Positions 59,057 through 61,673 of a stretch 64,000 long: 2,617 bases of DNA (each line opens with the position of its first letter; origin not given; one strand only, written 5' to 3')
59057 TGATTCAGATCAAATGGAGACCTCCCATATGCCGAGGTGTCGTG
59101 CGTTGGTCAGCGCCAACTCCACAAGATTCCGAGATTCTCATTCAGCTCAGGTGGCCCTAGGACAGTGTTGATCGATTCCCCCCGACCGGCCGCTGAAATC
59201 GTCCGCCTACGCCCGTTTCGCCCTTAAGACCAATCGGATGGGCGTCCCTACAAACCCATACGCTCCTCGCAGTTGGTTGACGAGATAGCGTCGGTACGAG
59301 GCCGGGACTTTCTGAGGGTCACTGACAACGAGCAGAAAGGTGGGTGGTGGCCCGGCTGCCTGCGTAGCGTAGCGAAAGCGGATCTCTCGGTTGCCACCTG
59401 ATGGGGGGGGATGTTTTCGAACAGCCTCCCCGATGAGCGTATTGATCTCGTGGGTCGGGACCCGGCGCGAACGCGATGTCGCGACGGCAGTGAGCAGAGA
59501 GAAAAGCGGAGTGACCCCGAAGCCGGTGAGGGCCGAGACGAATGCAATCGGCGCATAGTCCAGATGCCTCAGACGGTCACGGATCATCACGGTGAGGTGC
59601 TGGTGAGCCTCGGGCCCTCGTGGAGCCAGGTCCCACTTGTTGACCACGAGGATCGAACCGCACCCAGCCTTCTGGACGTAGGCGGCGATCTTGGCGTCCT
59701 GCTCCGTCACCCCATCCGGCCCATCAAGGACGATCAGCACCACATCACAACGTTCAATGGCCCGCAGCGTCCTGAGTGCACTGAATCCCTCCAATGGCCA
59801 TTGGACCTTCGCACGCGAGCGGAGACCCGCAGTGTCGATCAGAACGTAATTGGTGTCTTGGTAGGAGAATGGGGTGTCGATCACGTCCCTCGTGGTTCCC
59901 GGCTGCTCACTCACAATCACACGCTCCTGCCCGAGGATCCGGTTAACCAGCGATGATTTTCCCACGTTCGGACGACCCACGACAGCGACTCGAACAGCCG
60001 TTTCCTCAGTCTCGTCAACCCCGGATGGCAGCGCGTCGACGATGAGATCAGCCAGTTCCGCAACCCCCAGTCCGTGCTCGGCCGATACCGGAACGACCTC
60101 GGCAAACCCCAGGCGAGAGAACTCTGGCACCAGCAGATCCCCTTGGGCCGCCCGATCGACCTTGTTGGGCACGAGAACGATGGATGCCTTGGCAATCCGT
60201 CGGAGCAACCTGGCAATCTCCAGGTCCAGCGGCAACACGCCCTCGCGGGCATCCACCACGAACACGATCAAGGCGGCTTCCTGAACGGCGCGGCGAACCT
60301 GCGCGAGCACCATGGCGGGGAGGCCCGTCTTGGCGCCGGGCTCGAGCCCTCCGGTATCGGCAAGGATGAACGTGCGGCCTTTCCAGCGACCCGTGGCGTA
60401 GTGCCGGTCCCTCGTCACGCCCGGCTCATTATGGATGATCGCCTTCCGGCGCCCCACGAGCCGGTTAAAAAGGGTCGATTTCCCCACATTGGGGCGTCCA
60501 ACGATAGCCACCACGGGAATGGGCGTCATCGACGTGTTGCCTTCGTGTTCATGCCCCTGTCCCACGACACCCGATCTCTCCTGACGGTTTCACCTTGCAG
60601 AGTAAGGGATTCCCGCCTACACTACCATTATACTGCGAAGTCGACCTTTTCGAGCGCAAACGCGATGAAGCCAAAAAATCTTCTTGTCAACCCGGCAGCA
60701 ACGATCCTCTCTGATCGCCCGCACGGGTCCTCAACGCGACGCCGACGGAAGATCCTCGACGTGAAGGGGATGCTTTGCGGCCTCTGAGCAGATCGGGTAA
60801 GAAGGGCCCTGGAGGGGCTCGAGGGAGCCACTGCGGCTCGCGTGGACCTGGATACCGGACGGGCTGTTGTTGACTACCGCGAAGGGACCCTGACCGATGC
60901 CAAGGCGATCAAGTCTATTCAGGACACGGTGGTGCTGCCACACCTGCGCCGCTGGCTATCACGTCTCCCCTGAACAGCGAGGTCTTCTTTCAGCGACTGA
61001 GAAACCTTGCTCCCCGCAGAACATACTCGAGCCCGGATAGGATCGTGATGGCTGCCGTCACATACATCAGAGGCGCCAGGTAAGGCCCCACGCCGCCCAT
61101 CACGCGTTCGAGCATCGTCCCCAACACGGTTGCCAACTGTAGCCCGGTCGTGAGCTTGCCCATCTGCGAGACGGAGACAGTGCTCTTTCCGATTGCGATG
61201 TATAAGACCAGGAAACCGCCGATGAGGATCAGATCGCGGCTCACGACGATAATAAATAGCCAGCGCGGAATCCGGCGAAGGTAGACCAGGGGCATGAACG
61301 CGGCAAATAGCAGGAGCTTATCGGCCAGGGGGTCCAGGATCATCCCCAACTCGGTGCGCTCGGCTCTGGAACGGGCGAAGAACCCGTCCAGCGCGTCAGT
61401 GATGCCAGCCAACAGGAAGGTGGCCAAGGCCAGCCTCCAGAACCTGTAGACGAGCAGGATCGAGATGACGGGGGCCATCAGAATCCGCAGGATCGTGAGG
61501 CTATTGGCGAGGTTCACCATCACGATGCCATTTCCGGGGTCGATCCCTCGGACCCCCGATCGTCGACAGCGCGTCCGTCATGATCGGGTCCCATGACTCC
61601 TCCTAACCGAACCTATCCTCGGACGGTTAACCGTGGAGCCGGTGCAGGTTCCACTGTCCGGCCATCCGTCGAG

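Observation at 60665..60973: In-frame TGA exactly at the second Cys of an HMA metal-binding motif (GMLCGL-TGA): candidate CxxU selenoprotein missed by ORF calling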

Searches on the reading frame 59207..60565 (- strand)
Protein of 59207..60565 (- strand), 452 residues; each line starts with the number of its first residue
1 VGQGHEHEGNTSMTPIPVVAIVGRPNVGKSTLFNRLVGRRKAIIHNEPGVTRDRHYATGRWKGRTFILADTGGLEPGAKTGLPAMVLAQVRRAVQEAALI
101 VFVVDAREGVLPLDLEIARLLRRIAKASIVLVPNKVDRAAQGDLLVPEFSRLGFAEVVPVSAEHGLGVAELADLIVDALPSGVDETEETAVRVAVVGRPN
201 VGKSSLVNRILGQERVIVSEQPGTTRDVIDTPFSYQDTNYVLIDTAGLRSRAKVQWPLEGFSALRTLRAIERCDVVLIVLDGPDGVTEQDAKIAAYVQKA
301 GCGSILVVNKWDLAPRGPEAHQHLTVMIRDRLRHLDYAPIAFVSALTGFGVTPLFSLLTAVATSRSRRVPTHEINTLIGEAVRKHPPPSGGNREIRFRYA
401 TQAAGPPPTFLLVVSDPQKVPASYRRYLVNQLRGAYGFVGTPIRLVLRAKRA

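Call 97: search_protein_families(library=ncbifam, proteins=[window:59207-60565:-], max_evalue=1e-10)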
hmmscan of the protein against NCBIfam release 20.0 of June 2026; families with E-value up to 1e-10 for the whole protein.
window:59207-60565:- (452 aa): 22 families
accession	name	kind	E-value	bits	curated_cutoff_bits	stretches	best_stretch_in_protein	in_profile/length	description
TIGR03594.1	GTPase_EngA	equivalog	2.2e-156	521.2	306.7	1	17-448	1-432/432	ribosome biogenesis GTPase Der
NF002828.0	PRK03003.1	equivalog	1.7e-118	396.2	631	1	10-450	34-469/477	ribosome biogenesis GTPase Der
NF007071.0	PRK09518.1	equivalog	5.3e-116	388.8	953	1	8-449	263-699/706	bifunctional cytidylate kinase/GTPase Der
NF000908.1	PRK00089.1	equivalog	1.8e-57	194.9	237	2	18-182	5-170/291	GTPase Era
TIGR00231.1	small_GTP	domain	8.3e-50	168.8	42.5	2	190-322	3-127/164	GTP-binding protein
TIGR00450.1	mnmE_trmE_thdF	equivalog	4.9e-48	164.3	252.6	2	171-316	193-330/446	tRNA uridine-5-carboxymethylaminomethyl(34) synthesis GTPase MnmE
NF003661.0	PRK05291.1-3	equivalog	6.7e-46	157.5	380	2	191-366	217-374/448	tRNA uridine-5-carboxymethylaminomethyl(34) synthesis GTPase MnmE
TIGR00436.1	era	equivalog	1.9e-41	142.3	116.25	2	192-348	2-149/270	GTPase Era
TIGR03918.1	GTP_HydF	equivalog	6.1e-40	137.3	325.55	2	189-320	6-134/392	[FeFe] hydrogenase H-cluster maturation GTPase HydF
TIGR03596.1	GTPase_YlqF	equivalog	1.2e-30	106.9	208.2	2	89-247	14-172/276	ribosome biogenesis GTPase YlqF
TIGR03598.1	GTPase_YsxC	equivalog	7.9e-28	97.4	124.45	1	187-355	15-182/186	ribosome biogenesis GTP-binding protein YihA/YsxC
TIGR00437.1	feoB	equivalog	7.3e-24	84.4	315.65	1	23-178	1-153/594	ferrous iron transport protein B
TIGR03597.1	GTPase_YqeH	equivalog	1.8e-23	83.3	297.4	1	88-253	56-220/361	ribosome biogenesis GTPase YqeH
TIGR03156.1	GTP_HflX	equivalog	8.9e-22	77.5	216.75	1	13-177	186-349/351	GTPase HflX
NF008955.0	PRK12297.1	equivalog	2.8e-20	72.7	406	0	6-182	149-331/429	GTPase ObgE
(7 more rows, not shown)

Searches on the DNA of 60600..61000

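Call 85: search_rna_families(source=window, start=60600, end=61000, threshold=evalue, max_evalue=10)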
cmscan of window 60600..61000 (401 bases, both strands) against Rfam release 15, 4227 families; matches with E-value up to 10: 0.
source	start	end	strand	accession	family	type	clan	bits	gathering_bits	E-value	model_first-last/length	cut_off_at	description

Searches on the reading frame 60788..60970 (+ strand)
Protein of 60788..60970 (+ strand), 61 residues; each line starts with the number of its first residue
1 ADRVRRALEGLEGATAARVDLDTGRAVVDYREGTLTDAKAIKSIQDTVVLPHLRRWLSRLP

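Call 65: search_protein_representatives(alignment_id=A2)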
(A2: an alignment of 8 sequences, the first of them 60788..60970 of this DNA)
Query: 8 sequences, 67 profile positions. Proteins with E-value up to 0.001 (for the whole library): 103; up to 1e-10: 6; up to 1e-30: 1. The best 103 are listed.
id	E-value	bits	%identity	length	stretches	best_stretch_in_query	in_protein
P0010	2.2e-34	133.1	-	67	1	1-67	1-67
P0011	6.6e-25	102.7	-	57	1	1-55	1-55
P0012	9.6e-22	92.6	-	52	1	17-67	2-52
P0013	3.8e-17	77.9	-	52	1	17-67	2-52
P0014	7.6e-12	60.9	-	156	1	1-58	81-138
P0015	8.7e-11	57.5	-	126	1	32-67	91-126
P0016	1.4e-09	53.6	-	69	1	1-62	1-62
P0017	1.6e-09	53.4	-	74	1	1-67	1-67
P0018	1.9e-09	53.2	-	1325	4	1-31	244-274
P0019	3.4e-09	52.4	-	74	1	1-62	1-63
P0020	5.8e-08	48.5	-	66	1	1-62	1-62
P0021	8.9e-08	47.9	-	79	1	2-59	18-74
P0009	1.2e-07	47.5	-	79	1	17-40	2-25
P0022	1.4e-07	47.3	-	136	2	2-43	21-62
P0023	1.4e-07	47.2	-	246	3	2-43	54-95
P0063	4.7e-05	39.2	-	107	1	1-59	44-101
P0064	5.0e-05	39.1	-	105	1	1-61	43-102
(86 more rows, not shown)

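Call 67: find_encoding_contigs(protein=P0016, flank=4000, max_places=2)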
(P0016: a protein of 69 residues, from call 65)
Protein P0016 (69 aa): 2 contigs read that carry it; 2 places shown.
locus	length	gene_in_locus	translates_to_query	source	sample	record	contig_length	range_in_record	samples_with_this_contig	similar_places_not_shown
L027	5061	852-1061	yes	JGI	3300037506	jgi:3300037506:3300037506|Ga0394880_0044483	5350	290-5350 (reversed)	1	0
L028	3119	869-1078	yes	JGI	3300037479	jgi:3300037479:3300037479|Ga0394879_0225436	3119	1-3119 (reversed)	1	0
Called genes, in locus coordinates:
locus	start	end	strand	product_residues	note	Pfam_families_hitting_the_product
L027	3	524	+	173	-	?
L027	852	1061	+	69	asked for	PF00403:HMA (weak)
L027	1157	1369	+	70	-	-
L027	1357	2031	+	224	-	-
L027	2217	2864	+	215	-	PF02254:TrkA_N, PF02080:TrkA_C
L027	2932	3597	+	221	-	PF02254:TrkA_N, PF02080:TrkA_C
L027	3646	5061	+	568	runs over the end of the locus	?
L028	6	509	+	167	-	PF00118:Cpn60_TCP1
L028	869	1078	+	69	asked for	PF00403:HMA (weak)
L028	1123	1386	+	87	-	-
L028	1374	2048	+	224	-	-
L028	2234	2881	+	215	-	PF02254:TrkA_N, PF02080:TrkA_C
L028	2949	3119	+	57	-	?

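Call 68: find_encoding_contigs(protein=P0017, flank=4000, max_places=2)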
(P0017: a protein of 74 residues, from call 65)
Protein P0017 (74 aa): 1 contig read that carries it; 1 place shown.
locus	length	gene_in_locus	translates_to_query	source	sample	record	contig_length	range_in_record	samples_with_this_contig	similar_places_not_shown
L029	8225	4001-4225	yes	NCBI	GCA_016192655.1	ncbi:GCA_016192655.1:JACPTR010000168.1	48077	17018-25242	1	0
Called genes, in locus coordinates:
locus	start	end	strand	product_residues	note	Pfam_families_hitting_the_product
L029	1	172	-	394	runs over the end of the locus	PF00083:Sugar_tr (faint), PF05977:MFS_3, PF07690:MFS_1, PF13347:MFS_2 (weak), PF07690:MFS_1, PF12832:MFS_1_like (weak)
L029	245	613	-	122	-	PF07883:Cupin_2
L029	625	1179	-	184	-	-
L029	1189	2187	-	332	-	PF20229:ChrB_N, PF09828:ChrB_C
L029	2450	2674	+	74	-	PF06902:Fer4_19, PF13459:Fer4_15, PF13370:Fer4_13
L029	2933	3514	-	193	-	PF09335:VTT_dom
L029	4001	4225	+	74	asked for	-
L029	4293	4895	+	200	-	PF00578:AhpC-TSA, PF08534:Redoxin, PF00255:GSHPx (weak), PF00085:Thioredoxin, PF13098:Thioredoxin_2, PF13905:Thioredoxin_8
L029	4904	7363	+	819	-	PF00403:HMA, PF00122:E1-E2_ATPase, PF00702:Hydrolase, PF12710:HAD (faint), PF08282:Hydrolase_3 (faint)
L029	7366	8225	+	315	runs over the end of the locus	PF15902:Sortilin-Vps10 (faint)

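Call 72: find_encoding_contigs(protein=P0063, flank=4000, max_places=2)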
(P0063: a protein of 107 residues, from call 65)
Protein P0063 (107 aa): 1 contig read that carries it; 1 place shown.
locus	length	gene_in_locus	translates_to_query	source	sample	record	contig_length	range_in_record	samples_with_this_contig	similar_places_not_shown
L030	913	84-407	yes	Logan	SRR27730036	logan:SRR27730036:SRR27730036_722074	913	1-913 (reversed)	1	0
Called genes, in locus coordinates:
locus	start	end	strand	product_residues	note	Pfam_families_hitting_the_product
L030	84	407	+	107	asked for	PF00403:HMA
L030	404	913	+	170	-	?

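Call 73: find_encoding_contigs(protein=P0064, flank=4000, max_places=2)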
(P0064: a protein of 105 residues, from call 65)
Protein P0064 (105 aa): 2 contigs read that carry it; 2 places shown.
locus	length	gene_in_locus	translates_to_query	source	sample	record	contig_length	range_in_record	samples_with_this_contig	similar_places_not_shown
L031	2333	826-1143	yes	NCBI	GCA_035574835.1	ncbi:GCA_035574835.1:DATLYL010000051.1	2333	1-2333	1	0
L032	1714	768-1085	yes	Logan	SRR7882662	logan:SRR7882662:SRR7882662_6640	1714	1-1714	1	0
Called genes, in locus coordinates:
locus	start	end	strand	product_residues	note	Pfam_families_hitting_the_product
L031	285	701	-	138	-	-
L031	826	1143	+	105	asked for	PF00403:HMA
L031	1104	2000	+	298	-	PF01261:AP_endonuc_2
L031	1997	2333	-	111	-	PF03466:LysR_substrate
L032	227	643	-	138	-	-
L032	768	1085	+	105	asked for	PF00403:HMA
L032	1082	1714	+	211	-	?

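Call 81: search_protein_families(library=pfam, proteins=[L030:404-913:+, L027:1157-1369:+, L027:1357-2031:+, L029:4293-4895:+, L032:1082-1714:+], max_evalue=0.001)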
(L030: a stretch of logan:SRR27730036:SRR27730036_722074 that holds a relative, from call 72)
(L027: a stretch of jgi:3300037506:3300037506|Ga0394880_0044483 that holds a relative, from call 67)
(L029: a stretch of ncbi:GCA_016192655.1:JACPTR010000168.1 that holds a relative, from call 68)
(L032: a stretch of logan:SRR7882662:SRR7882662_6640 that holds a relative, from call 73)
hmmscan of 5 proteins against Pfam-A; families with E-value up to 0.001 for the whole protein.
L030:404-913:+ (170 aa): 1 family
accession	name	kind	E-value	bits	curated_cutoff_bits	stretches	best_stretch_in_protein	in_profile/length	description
PF01261.30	AP_endonuc_2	-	1.8e-24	87.3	31.1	1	17-170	1-153/249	Xylose isomerase-like TIM barrel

L027:1157-1369:+ (70 aa): 0 families

L027:1357-2031:+ (224 aa): 0 families

L029:4293-4895:+ (200 aa): 6 families
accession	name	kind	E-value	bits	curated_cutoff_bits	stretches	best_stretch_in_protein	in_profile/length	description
PF00578.27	AhpC-TSA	-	2.4e-30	105.5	26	1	54-167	1-120/124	AhpC/TSA family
PF08534.16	Redoxin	-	3.1e-26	92.4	26.6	1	53-180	1-141/148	Redoxin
PF13905.12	Thioredoxin_8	-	6.1e-13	49.4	27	1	78-167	1-93/94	Thioredoxin-like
PF00085.26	Thioredoxin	-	2.1e-11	44.1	23.5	1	79-128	19-67/103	Thioredoxin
PF13098.12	Thioredoxin_2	-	7.8e-09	36.3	27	1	77-176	4-95/104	Thioredoxin-like domain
PF00255.25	GSHPx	-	1.4e-05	25.1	27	1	62-117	5-59/108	Glutathione peroxidase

L032:1082-1714:+ (211 aa): 1 family
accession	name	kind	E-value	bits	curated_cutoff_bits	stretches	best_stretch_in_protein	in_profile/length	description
PF01261.30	AP_endonuc_2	-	3.3e-27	96.2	31.1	1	17-211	1-183/249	Xylose isomerase-like TIM barrel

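Call 90: predict_structure(alignment_id=A4)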
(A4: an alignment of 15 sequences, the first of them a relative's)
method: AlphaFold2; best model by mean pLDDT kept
length: 107 residues; sequences in the alignment: 15
mean_pLDDT: 83.4   pTM: 0.70
mean pLDDT of the five models: 83.4, 83.2, 82.8, 79.7, 78.5
residues with pLDDT >= 90: 50; 70-90: 37; 50-70: 18; < 50: 2
segments of 3 or more residues with pLDDT < 50: none
pLDDT, mean of each block of 10 residues (from residue 1): 71 86 91 88 94 96 94 91 78 68 52
secondary structure, 60 per line:
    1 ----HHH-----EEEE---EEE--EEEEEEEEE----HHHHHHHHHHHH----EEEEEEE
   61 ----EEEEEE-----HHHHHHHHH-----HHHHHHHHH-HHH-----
elements in order: E13-16 E20-22 E25-33 H38-49 E54-60 E65-70 H76-84 H90-98

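Call 94: fold_search(model_id=the predicted structure, library=pdb)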
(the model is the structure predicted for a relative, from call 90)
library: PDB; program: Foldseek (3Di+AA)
matches with E <= 10: 1162; with E <= 0.001: 1
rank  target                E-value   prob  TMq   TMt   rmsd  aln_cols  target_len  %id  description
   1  4a48_B                8.9e-04  1.00  0.54  0.81   1.3        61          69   34  Crosstalk between Cu(I) and Zn(II) homeostasis (released 2012-12-12)
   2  2xmw                  1.0e-03  1.00  0.52  0.80   1.1        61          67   36  PacS, N-terminal domain, from Synechocystis PCC6803 (released 2010-08-18)
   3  4a48_A                1.8e-03  1.00  0.52  0.83   0.9        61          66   34  Crosstalk between Cu(I) and Zn(II) homeostasis (released 2012-12-12)
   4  2crl_MODEL_1_A        1.9e-03  1.00  0.47  0.51  10.6        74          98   24  The apo form of HMA domain of copper chaperone for superoxide dismutase (released 2005-11-20)
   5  6a71_A                2.9e-03  1.00  0.51  0.74   2.7        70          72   27  Crystal Structure of Human ATP7B and TM Complex (released 2019-04-03)
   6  2gcf_MODEL_1_A        3.1e-03  1.00  0.49  0.69   5.5        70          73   34  Solution structure of the N-terminal domain of the coppper(I) ATPase PacS in its apo form (released 2006-05-30)
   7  7si6                  3.6e-03  1.00  0.51  0.07   1.3        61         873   31  Structure of ATP7B in state 1 (released 2022-03-16)
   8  2rsq_MODEL_1_A        4.3e-03  1.00  0.41  0.59   8.3        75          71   21  Copper(I) loaded form of the first domain of the human copper chaperone for SOD1, CCS (released 2013-04-03)
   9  1osd_A                5.5e-03  1.00  0.53  0.77   1.4        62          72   27  crystal structure of Oxidized MerP from Ralstonia metallidurans CH34 (released 2004-05-18)
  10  6z1a_B                6.7e-03  1.00  0.47  0.10   4.0        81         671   20  Ternary complex of Staphylococcus aureus DNA gyrase with AMK12 and DNA (released 2020-11-11)
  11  2qif_A                7.6e-03  1.00  0.51  0.77   1.7        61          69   23  Crystal structure of a metallochaperone with a tetranuclear Cu(I) cluster (released 2008-07-08)
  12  1fvq                  7.6e-03  1.00  0.52  0.75   1.3        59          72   24  SOLUTION STRUCTURE OF THE YEAST COPPER TRANSPORTER DOMAIN CCC2A IN THE APO AND CU(I) LOADED STATES (released 2001-03-14)
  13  2l3m_MODEL_1_A        7.6e-03  1.00  0.51  0.74   3.6        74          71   19  Solution structure of the putative copper-ion-binding protein from Bacillus anthracis str. Ames (released 2011-01-12)
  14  3dxs                  8.1e-03  1.00  0.50  0.71   1.6        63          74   25  Crystal structure of a copper binding domain from HMA7, a P-type ATPase (released 2009-08-11)
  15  6qtk_A                8.1e-03  1.00  0.47  0.13   4.0        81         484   18  2.31A structure of gepotidacin with S.aureus DNA gyrase and doubly nicked DNA (released 2019-03-13)
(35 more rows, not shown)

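Call 95: find_encoding_contigs(protein=P0014, flank=3000, max_places=2)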
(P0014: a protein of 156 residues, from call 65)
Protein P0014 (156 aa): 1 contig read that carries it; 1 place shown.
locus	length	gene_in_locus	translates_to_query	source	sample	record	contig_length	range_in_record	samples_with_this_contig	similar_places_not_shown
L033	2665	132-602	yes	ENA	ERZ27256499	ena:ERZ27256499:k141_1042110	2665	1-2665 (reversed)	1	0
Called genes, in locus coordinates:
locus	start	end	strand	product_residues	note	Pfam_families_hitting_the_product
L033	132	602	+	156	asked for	PF00403:HMA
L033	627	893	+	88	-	-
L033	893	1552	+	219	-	-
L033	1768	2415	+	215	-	PF02254:TrkA_N, PF03435:Sacchrp_dh_NADP (faint), PF13241:NAD_binding_7 (weak), PF02080:TrkA_C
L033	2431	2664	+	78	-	?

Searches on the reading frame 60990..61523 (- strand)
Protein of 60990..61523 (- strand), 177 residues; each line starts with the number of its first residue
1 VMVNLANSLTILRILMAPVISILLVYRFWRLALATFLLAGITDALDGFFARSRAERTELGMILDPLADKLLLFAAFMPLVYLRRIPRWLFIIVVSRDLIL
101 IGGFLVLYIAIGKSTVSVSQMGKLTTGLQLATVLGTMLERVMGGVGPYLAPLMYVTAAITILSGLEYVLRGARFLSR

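Call 97: search_protein_families(library=ncbifam, proteins=[window:60990-61523:-], max_evalue=1e-10)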
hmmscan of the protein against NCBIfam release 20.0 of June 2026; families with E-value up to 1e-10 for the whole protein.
window:60990-61523:- (177 aa): 3 families
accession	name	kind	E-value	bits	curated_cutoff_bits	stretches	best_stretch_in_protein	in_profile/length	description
TIGR00560.1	pgsA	equivalog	2.8e-30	106.2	109.1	1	4-170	2-175/183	CDP-diacylglycerol--glycerol-3-phosphate 3-phosphatidyltransferase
NF053678.1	ClpnSynClsA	equivalog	2.7e-18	66.8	240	1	3-146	3-146/180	cardiolipin synthase ClsA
NF008090.0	PRK10832.1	equivalog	1.2e-15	58.1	304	1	1-168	1-172/182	CDP-diacylglycerol--glycerol-3-phosphate 3-phosphatidyltransferase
